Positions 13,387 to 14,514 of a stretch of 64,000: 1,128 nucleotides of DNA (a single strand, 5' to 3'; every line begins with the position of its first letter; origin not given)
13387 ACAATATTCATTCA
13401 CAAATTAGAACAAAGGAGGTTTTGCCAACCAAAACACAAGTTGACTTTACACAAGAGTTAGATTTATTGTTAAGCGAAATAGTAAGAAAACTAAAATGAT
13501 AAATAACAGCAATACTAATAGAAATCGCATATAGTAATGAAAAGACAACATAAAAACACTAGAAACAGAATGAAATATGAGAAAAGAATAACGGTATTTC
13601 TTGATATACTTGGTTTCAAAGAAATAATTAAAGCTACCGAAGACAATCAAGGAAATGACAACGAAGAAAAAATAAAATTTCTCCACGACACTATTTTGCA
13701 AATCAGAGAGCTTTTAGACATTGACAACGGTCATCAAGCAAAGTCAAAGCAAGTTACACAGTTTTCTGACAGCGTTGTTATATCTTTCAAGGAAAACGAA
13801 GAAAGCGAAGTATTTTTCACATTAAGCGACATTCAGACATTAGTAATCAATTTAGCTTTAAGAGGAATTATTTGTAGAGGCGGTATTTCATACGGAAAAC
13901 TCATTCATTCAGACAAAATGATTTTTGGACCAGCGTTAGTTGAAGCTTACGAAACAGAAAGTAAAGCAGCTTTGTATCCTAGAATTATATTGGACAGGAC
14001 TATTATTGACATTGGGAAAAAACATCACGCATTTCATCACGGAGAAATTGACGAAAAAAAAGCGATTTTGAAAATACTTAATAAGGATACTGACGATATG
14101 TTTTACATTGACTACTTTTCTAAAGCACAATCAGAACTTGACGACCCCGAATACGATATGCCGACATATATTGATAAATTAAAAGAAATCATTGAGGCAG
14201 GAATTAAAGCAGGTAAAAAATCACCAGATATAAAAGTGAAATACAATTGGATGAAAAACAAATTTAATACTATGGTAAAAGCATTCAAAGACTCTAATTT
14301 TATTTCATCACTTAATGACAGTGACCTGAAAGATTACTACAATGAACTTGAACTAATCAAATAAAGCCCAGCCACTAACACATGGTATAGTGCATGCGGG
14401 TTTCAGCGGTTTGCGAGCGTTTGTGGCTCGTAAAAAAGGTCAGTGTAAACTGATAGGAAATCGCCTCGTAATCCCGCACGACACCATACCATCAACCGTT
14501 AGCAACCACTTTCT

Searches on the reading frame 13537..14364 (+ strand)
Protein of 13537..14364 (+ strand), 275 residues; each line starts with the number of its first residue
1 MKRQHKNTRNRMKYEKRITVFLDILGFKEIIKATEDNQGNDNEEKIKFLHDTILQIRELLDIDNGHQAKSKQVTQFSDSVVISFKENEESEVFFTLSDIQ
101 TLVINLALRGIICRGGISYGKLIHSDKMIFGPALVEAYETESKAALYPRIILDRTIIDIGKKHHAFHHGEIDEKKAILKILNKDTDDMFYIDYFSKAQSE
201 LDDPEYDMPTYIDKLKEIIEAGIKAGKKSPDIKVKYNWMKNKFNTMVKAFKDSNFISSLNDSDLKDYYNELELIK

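Call 13: search_protein_families(library=pfam, proteins=[window:13537-14364:+])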
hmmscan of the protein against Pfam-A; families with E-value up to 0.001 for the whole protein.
window:13537-14364:+ (275 aa): 0 families

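Call 15: find_encoding_contigs(protein=window:13537-14364:+, flank=10000, max_places=10)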
Protein window:13537-14364:+ (275 aa): 2 contigs read that carry it; 2 places shown.
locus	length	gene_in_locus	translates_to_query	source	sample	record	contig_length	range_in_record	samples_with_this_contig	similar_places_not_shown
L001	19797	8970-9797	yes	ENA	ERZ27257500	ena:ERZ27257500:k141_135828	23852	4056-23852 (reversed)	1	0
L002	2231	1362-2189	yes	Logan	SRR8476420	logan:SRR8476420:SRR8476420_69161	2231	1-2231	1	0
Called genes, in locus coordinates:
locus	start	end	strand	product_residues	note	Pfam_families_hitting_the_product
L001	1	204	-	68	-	?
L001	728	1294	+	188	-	PF14691:Fer4_20 (faint), PF25160:LdpA_Fe-S-bd (faint), PF13183:Fer4_8, PF13237:Fer4_10, PF13187:Fer4_9 (weak), PF13484:Fer4_16 (faint), PF13534:Fer4_17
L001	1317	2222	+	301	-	PF02754:CCG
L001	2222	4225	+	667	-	PF00890:FAD_binding_2 (weak), PF01134:GIDA (weak), PF01266:DAO (weak), PF07992:Pyr_redox_2 (weak), PF12831:FAD_oxidored, PF13450:NAD_binding_8 (weak), PF12838:Fer4_7, PF13187:Fer4_9 (weak), +8 more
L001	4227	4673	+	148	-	PF02662:FlpD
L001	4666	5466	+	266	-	PF13183:Fer4_8 (faint), PF13187:Fer4_9 (faint), PF13534:Fer4_17 (faint), PF12797:Fer4_2 (faint), PF00037:Fer4 (faint)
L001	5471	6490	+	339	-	PF12838:Fer4_7 (faint), PF13187:Fer4_9 (faint), PF13534:Fer4_17 (faint), PF00037:Fer4 (faint), PF12797:Fer4_2 (faint), PF13183:Fer4_8 (weak), PF13237:Fer4_10 (faint), PF17179:Fer4_22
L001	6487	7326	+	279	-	PF00175:NAD_binding_1, PF10418:DHODB_Fe-S_bind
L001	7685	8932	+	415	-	-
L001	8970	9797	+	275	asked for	-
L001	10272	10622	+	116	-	PF00507:Oxidored_q4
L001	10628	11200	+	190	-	PF01058:Oxidored_q6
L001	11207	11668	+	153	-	PF00329:Complex1_30kDa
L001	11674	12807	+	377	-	PF00346:Complex1_49kDa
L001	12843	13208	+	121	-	PF05635:23S_rRNA_IVP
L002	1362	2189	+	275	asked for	-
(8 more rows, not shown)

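Call 56: search_protein_families(library=ncbifam, proteins=[window:13537-14364:+], max_evalue=0.001)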
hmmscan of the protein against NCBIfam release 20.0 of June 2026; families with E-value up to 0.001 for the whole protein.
window:13537-14364:+ (275 aa): 0 families

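Call 81: search_protein_families(library=padloc, proteins=[window:13537-14364:+], max_evalue=0.001)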
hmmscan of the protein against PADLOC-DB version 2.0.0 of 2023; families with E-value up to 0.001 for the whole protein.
window:13537-14364:+ (275 aa): 0 families
